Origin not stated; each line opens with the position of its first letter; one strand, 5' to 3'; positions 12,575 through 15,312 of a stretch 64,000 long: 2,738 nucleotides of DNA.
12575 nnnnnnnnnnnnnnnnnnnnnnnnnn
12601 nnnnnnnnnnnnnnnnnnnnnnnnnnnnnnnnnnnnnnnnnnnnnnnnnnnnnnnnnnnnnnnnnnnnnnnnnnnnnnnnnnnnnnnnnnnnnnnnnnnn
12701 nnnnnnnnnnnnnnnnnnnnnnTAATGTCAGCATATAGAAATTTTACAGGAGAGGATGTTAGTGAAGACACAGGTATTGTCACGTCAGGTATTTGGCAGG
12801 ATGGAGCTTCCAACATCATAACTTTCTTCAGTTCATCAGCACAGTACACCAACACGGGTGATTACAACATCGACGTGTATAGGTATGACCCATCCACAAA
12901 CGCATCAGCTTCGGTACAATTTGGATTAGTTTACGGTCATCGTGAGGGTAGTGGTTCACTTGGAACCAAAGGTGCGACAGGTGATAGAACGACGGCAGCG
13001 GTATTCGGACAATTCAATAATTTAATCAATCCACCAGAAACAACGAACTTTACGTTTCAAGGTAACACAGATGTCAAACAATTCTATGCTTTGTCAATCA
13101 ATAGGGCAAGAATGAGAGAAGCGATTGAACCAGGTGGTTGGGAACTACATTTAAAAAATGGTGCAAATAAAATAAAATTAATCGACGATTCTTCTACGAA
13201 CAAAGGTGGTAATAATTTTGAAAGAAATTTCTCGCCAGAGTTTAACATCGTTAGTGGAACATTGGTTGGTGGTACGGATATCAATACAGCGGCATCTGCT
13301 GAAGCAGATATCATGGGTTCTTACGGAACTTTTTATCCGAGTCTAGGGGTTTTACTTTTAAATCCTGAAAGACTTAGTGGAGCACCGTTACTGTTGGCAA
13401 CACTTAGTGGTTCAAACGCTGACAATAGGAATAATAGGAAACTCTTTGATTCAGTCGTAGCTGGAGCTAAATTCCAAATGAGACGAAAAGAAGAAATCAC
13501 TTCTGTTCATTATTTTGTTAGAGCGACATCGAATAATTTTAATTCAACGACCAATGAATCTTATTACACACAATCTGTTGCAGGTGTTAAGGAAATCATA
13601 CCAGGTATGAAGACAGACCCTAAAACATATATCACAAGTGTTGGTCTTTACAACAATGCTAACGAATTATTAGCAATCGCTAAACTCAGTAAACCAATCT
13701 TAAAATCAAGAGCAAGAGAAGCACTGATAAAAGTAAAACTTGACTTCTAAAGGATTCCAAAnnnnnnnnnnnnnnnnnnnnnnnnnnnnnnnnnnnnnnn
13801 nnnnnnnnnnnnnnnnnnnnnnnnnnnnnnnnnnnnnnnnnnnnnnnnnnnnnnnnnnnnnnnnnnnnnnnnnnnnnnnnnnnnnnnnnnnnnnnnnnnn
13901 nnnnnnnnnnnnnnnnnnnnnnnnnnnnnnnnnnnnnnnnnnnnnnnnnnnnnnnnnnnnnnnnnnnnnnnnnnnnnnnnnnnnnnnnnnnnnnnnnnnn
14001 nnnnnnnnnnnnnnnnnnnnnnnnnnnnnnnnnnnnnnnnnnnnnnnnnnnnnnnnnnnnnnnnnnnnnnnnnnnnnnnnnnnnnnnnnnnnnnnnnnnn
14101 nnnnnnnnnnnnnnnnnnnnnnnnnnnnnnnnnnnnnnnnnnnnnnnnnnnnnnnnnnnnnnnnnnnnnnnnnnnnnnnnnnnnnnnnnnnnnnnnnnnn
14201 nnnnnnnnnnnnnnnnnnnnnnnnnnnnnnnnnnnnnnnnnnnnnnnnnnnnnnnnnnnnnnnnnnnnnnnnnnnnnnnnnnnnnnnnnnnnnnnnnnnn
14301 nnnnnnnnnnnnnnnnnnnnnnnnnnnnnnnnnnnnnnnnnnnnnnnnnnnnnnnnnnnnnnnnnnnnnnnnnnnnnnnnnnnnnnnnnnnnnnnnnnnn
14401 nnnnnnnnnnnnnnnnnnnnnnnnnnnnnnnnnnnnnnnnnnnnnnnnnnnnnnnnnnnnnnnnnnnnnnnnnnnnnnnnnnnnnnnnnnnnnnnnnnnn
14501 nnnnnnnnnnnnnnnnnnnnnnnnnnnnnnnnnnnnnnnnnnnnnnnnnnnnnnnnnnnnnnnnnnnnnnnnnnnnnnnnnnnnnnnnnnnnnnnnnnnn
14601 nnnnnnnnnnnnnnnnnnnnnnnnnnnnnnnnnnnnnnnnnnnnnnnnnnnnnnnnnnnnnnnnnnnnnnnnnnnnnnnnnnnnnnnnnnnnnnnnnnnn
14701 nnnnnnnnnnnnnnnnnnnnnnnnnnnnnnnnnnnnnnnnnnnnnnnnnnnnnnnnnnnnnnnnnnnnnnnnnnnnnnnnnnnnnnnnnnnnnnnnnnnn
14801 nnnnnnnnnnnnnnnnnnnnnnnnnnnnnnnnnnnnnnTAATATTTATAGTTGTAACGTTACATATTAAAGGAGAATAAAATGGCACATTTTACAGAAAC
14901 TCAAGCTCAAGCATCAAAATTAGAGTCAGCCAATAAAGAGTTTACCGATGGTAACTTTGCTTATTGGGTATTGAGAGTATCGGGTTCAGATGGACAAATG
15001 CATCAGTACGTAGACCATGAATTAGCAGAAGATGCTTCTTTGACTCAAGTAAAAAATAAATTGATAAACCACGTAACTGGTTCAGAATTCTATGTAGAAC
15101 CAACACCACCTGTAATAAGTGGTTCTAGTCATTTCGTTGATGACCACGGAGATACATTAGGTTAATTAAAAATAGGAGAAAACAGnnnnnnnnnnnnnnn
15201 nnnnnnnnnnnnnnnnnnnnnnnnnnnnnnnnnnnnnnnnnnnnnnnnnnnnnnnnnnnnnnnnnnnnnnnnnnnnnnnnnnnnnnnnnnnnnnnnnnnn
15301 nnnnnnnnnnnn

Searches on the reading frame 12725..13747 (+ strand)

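Call 3: search_protein_families(library=pfam, proteins=[window:12725-13747:+], max_evalue=1)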
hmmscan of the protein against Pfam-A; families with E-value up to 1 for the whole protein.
window:12725-13747:+ (341 aa): 2 families
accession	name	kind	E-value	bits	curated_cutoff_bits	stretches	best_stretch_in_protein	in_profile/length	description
PF11815.13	DUF3336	-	0.062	13.5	25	1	251-292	62-104/138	Domain of unknown function (DUF3336)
PF24487.1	NDC80_loop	-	0.16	12.1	27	1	124-174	22-70/233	Kinetochore protein NDC80 loop region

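Call 4: search_protein_families(library=phrogs, proteins=[window:12725-13747:+], max_evalue=0.1)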
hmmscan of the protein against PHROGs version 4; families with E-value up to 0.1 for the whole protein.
window:12725-13747:+ (341 aa): 0 families

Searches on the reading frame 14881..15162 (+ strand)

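Call 3: search_protein_families(library=pfam, proteins=[window:14881-15162:+], max_evalue=1)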
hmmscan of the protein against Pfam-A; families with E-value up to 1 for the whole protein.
window:14881-15162:+ (94 aa): 1 family
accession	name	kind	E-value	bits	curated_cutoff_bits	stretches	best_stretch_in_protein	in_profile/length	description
PF21268.3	Helic-prim_T7_N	-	0.18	12.5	27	0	25-47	18-40/59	Bacteriophage T7 DNA helicase/primase, N-terminal a+b fold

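Call 4: search_protein_families(library=phrogs, proteins=[window:14881-15162:+], max_evalue=0.1)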
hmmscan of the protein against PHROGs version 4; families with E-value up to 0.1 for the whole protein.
window:14881-15162:+ (94 aa): 2 families
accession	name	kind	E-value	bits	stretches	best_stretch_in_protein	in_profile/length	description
phrog_22032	-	unknown function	0.037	15.2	1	29-57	38-66/68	-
phrog_33535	-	unknown function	0.073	14.1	1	18-64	103-151/154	-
